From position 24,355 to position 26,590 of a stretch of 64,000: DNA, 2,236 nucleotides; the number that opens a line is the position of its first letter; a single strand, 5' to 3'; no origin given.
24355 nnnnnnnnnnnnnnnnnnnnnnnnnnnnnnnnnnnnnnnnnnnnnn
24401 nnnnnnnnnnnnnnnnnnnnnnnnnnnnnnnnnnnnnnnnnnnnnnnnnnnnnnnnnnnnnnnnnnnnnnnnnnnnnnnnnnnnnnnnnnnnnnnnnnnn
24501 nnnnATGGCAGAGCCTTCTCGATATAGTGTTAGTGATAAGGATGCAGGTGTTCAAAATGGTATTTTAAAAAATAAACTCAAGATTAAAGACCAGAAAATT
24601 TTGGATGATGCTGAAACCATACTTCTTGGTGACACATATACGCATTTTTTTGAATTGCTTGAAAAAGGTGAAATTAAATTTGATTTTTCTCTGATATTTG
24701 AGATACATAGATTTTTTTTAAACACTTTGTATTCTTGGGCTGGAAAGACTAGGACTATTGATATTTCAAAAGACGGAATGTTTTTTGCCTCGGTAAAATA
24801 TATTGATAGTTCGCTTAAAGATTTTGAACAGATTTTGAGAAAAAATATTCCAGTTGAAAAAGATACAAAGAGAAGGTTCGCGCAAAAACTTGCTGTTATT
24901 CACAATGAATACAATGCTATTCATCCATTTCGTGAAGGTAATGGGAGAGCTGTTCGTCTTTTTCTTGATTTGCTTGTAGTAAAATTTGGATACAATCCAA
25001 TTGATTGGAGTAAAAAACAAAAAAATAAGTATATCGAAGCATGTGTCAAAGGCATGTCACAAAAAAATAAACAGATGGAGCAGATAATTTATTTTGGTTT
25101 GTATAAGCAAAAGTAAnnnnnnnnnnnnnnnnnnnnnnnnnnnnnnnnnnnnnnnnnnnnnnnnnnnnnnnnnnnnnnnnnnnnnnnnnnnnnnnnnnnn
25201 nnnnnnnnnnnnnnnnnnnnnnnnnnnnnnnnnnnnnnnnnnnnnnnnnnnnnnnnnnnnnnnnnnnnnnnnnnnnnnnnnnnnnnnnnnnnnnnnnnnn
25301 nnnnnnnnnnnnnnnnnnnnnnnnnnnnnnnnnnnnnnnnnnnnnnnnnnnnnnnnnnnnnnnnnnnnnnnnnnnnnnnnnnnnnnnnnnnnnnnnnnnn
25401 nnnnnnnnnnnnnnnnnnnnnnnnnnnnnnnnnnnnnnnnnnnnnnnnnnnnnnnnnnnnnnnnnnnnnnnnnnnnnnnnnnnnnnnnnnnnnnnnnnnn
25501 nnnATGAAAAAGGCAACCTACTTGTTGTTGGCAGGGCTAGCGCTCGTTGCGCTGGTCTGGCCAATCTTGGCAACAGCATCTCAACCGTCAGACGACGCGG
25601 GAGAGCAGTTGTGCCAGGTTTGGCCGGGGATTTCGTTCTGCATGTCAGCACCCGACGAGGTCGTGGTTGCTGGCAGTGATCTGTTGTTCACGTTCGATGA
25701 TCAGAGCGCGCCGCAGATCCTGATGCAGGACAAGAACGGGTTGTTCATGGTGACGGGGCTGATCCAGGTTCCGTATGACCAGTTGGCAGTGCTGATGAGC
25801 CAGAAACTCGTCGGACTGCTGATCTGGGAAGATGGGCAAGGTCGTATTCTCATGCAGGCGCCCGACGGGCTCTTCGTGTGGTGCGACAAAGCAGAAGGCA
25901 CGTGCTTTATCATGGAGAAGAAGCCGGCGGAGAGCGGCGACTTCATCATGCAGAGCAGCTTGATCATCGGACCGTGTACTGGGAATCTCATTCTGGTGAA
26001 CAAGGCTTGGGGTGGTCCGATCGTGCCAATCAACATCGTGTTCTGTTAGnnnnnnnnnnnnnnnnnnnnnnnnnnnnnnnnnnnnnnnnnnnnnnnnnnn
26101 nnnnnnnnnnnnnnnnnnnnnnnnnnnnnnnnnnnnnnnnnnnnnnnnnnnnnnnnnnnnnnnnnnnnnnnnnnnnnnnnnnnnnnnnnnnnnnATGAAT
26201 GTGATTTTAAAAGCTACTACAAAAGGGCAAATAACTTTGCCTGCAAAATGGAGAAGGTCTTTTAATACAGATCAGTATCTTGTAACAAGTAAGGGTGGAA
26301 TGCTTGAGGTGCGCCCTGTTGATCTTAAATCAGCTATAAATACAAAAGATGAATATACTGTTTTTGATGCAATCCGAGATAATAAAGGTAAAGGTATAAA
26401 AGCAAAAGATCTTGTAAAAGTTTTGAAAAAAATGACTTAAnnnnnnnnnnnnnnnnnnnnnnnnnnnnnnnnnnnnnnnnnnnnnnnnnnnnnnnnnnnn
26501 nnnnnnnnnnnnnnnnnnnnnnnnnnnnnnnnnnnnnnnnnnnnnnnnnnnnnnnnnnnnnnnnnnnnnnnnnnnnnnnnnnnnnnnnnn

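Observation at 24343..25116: Class I Fic toxin with upstream overlapping small antitoxin carrying the SxxxEG inhibitory motif, wedged between two tRNA genes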

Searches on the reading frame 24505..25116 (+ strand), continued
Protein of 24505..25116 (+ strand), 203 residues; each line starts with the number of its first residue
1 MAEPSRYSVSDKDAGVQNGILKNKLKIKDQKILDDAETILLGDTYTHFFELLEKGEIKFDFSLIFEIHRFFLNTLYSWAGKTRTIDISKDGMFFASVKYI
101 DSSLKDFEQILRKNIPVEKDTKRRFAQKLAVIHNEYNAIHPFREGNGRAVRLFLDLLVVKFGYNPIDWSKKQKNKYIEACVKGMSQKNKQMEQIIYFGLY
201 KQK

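Call 21: find_encoding_contigs(protein=P0006, flank=3000, max_places=2)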
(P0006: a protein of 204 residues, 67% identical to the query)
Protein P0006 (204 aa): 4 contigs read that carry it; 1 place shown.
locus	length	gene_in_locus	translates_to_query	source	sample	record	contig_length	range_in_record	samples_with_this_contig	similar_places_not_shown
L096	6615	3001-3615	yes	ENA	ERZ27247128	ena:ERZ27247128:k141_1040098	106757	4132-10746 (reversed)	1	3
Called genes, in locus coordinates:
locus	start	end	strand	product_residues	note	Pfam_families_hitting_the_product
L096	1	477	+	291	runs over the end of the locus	-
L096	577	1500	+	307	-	-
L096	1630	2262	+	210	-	-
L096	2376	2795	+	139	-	-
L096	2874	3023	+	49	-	-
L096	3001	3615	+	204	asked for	PF02661:Fic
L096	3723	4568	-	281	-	-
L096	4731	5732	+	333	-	PF04055:Radical_SAM, PF13353:Fer4_12 (weak), PF13186:SPASM (weak)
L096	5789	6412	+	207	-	PF01209:Ubie_methyltran (weak), PF03848:TehB (weak), PF13489:Methyltransf_23, PF13847:Methyltransf_31, PF08241:Methyltransf_11, PF08242:Methyltransf_12, PF13649:Methyltransf_25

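Call 22: find_encoding_contigs(protein=P0012, flank=3000, max_places=2)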
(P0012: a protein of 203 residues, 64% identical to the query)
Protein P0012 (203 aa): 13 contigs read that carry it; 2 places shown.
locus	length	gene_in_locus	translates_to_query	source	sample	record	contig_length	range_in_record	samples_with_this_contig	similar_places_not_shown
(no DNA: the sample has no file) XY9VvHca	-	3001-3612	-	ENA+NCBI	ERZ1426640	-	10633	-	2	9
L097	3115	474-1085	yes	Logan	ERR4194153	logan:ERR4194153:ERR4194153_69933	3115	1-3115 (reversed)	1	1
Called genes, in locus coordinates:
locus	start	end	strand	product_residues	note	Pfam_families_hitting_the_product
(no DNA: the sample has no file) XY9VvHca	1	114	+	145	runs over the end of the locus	-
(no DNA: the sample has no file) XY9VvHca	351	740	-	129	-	-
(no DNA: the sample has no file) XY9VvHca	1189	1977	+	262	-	PF01555:N6_N4_Mtase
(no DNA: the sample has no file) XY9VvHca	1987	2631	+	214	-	PF02976:MutH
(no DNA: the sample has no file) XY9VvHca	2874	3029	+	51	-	-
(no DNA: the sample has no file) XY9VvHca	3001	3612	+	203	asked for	PF02661:Fic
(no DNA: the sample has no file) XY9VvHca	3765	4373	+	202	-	PF06560:GPI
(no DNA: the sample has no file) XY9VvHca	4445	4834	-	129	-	PF01252:Peptidase_A8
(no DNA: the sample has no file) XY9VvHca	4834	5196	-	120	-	PF01258:zf-dskA_traR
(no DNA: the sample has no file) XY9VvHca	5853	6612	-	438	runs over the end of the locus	?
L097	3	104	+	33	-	?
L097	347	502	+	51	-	-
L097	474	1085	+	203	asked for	PF02661:Fic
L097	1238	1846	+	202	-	PF06560:GPI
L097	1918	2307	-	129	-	PF01252:Peptidase_A8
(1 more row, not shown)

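Call 23: find_encoding_contigs(protein=P0023, flank=3000, max_places=2)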
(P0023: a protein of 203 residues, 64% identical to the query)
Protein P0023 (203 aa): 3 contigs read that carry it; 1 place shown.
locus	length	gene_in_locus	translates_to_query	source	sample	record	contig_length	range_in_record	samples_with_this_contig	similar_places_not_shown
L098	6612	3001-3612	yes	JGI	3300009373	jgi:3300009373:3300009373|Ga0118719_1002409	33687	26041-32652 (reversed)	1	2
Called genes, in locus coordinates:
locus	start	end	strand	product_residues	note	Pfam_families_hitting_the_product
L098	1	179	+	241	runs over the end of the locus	PF01209:Ubie_methyltran, PF02353:CMAS (weak), PF13489:Methyltransf_23, PF07021:MetW, PF13847:Methyltransf_31, PF08241:Methyltransf_11, PF08242:Methyltransf_12, PF13649:Methyltransf_25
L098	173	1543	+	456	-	PF01225:Mur_ligase, PF08245:Mur_ligase_M, PF02875:Mur_ligase_C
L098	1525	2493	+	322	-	PF01565:FAD_binding_4, PF02873:MurB_C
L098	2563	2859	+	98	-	PF02482:Ribosomal_S30AE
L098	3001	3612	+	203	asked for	PF02661:Fic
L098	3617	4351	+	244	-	PF01209:Ubie_methyltran, PF03848:TehB, PF13489:Methyltransf_23, PF13847:Methyltransf_31, PF08241:Methyltransf_11, PF08242:Methyltransf_12, PF13649:Methyltransf_25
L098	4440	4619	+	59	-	-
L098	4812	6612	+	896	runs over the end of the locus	PF07517:SecA_DEAD, PF01043:SecA_PP_bind, PF21090:P-loop_SecA, PF07516:SecA_SW, PF02810:SEC-C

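Call 24: find_encoding_contigs(protein=P0043, flank=3000, max_places=2)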
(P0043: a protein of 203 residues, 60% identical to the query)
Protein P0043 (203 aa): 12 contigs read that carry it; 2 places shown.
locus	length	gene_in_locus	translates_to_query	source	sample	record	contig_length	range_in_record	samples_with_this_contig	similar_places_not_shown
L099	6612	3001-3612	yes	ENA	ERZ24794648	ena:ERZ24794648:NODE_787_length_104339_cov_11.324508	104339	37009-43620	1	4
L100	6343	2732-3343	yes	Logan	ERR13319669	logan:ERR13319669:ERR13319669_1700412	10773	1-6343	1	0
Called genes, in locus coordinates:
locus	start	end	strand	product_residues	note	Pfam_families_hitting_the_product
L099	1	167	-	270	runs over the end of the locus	PF02899:Phage_int_SAM_1 (weak), PF13495:Phage_int_SAM_4, PF00589:Phage_integrase, PF22823:MrpR_C_cat (faint)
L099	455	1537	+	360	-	PF13784:Fic_N, PF02661:Fic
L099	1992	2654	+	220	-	-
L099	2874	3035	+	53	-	-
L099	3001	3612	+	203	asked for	PF02661:Fic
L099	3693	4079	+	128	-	-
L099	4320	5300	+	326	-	-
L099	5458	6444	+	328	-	-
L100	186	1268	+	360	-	PF13784:Fic_N, PF02661:Fic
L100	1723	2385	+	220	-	-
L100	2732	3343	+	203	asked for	PF02661:Fic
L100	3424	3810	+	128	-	-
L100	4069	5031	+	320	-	-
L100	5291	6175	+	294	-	-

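Call 56: predict_structure(alignment_id=A1)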
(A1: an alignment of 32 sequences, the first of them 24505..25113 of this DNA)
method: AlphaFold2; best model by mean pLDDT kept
length: 203 residues; sequences in the alignment: 32
mean_pLDDT: 78.1   pTM: 0.77
mean pLDDT of the five models: 78.1, 75.7, 75.4, 68.7, 65.2
residues with pLDDT >= 90: 68; 70-90: 82; 50-70: 26; < 50: 27
segments of 3 or more residues with pLDDT < 50: 1-9, 81-89, 91-93, 143-145
pLDDT, mean of each block of 10 residues (from residue 1): 36 63 83 86 92 90 84 72 42 54 85 93 96 83 61 93 88 80 84 94 80
secondary structure, 60 per line:
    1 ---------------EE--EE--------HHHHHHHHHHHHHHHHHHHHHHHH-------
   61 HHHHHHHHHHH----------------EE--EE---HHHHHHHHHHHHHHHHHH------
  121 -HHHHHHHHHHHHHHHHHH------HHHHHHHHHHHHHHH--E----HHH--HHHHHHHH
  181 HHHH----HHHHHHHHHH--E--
elements in order: H30-53 H61-71 H97-114 H122-139 H146-160 H173-184 H189-198

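Call 61: fold_search(model_id=the predicted structure, library=pdb)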
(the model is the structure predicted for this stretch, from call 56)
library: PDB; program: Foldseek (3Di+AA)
matches with E <= 10: 187; with E <= 0.001: 82
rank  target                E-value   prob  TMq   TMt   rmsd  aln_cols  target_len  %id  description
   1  3shg_A                5.7e-11  1.00  0.76  0.77   2.7       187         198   32  VBHT Fic protein from BARTONELLA SCHOENBUCHENSIS in complex with VBHA antitoxin (released 2012-01-25)
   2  3zc7_A                1.2e-10  1.00  0.75  0.77   2.7       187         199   32  VbhT Fic protein from Bartonella schoenbuchensis in complex with VbhA antitoxin and ATP (released 2013-06-19)
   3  3zcb_A                1.4e-10  1.00  0.74  0.80   2.8       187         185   32  VbhT Fic protein from Bartonella schoenbuchensis in complex with VbhA antitoxin mutant E24G and ATP (released 2013-06-19)
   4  4wgj                  4.2e-09  1.00  0.71  0.69   5.2       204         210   25  Crystal Structure of BepC protein (VirB-translocated Bartonella effector protein) with bound AMPPNP from Bartonella trib (released 2015-10-14)
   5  4py3_F                1.7e-08  1.00  0.73  0.71   4.8       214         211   24  Crystal Structure of the N-terminal FIC domain of Bep8 protein (VirB-translocated Bartonella effector protein) from Ba (released 2015-06-10)
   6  5nv5_A                2.3e-08  1.00  0.68  0.69   3.8       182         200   28  Enterococcus faecalis FIC protein (released 2018-05-30)
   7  4py3_A                2.4e-08  1.00  0.71  0.68   4.8       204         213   25  Crystal Structure of the N-terminal FIC domain of Bep8 protein (VirB-translocated Bartonella effector protein) from Ba (released 2015-06-10)
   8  4py3_C                2.4e-08  1.00  0.70  0.66   4.8       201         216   25  Crystal Structure of the N-terminal FIC domain of Bep8 protein (VirB-translocated Bartonella effector protein) from Ba (released 2015-06-10)
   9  5nv5_C                2.7e-08  1.00  0.68  0.68   3.8       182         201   28  Enterococcus faecalis FIC protein (released 2018-05-30)
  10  4py3_J                2.9e-08  1.00  0.71  0.69   4.8       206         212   25  Crystal Structure of the N-terminal FIC domain of Bep8 protein (VirB-translocated Bartonella effector protein) from Ba (released 2015-06-10)
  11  4py3_E                3.1e-08  1.00  0.70  0.66   4.8       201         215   25  Crystal Structure of the N-terminal FIC domain of Bep8 protein (VirB-translocated Bartonella effector protein) from Ba (released 2015-06-10)
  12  4lu4_A                4.0e-08  1.00  0.69  0.64   5.0       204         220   24  Crystal Structure of the N-terminal Fic Domain of a Putative Cell Filamentation protein (VirB-translocated Bep effecto (released 2014-08-06)
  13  6ep0_A                4.2e-08  1.00  0.69  0.71   3.0       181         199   28  Enterococcus faecalis FIC protein in complex with AMP and calcium ion. (released 2019-02-06)
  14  4m16                  4.4e-08  1.00  0.66  0.60   5.4       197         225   24  Crystal Structure of the N-terminal Fic Domain of Bartonella effector protein (Bep); substrate of VirB T4SS (VirB-transl (released 2014-08-06)
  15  4n67                  4.7e-08  1.00  0.70  0.67   5.3       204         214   26  Crystal Structure of the N-terminal Fic Domain of a Putative Cell Filamentation protein (VirB-translocated Bep effector  (released 2014-09-24)
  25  8wt0_A                2.0e-07  1.00  0.70  0.78   2.8       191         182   24  The toxin-antitoxin complex Fic-1-AntF is a deAMPylase that regulates the activity of DNA gyrase (released 2024-10-23)
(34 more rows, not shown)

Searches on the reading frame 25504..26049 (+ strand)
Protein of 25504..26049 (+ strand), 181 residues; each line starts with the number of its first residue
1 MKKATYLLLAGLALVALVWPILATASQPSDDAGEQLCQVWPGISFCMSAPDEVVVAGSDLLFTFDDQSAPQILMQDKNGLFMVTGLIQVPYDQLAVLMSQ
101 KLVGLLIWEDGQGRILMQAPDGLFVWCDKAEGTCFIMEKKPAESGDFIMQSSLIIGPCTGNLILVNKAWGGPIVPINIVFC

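Call 6: search_protein_families(library=pfam, proteins=[window:25504-26049:+], max_evalue=0.1)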
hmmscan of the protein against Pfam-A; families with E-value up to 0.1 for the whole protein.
window:25504-26049:+ (181 aa): 0 families

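Call 7: search_protein_families(library=ncbifam, proteins=[window:25504-26049:+], max_evalue=0.1)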
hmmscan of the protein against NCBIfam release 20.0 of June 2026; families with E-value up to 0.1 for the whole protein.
window:25504-26049:+ (181 aa): 1 family
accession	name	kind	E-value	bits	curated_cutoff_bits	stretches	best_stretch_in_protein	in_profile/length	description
NF033771.1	colonize_BriC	equivalog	0.095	13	120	0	100-116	17-33/60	biofilm-regulating peptide BriC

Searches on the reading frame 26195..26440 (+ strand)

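Call 75: search_protein_families(library=pfam, proteins=[window:26195-26440:+], max_evalue=1)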
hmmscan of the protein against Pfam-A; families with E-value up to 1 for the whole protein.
window:26195-26440:+ (81 aa): 3 families
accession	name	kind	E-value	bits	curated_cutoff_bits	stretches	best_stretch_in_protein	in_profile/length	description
PF04014.23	MazE_antitoxin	-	0.00036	20.9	24.7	1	5-27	2-24/48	Antidote-toxin recognition MazE, bacterial antitoxin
PF18553.7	PheRS_DBD3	-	0.05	14.3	26.6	1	53-78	3-28/61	PheRS DNA binding domain 3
PF02381.23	MraZ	-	0.087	13.2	23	1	9-41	12-45/72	MraZ protein, putative antitoxin-like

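Call 76: search_protein_families(library=ncbifam, proteins=[window:26195-26440:+], max_evalue=1)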
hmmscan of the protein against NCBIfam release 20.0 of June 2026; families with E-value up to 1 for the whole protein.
window:26195-26440:+ (81 aa): 1 family
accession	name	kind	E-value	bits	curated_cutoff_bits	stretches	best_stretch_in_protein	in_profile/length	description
TIGR01439.1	lp_hng_hel_AbrB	domain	2.9e-06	26.9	28.3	1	6-42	3-43/44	transcriptional regulator, AbrB family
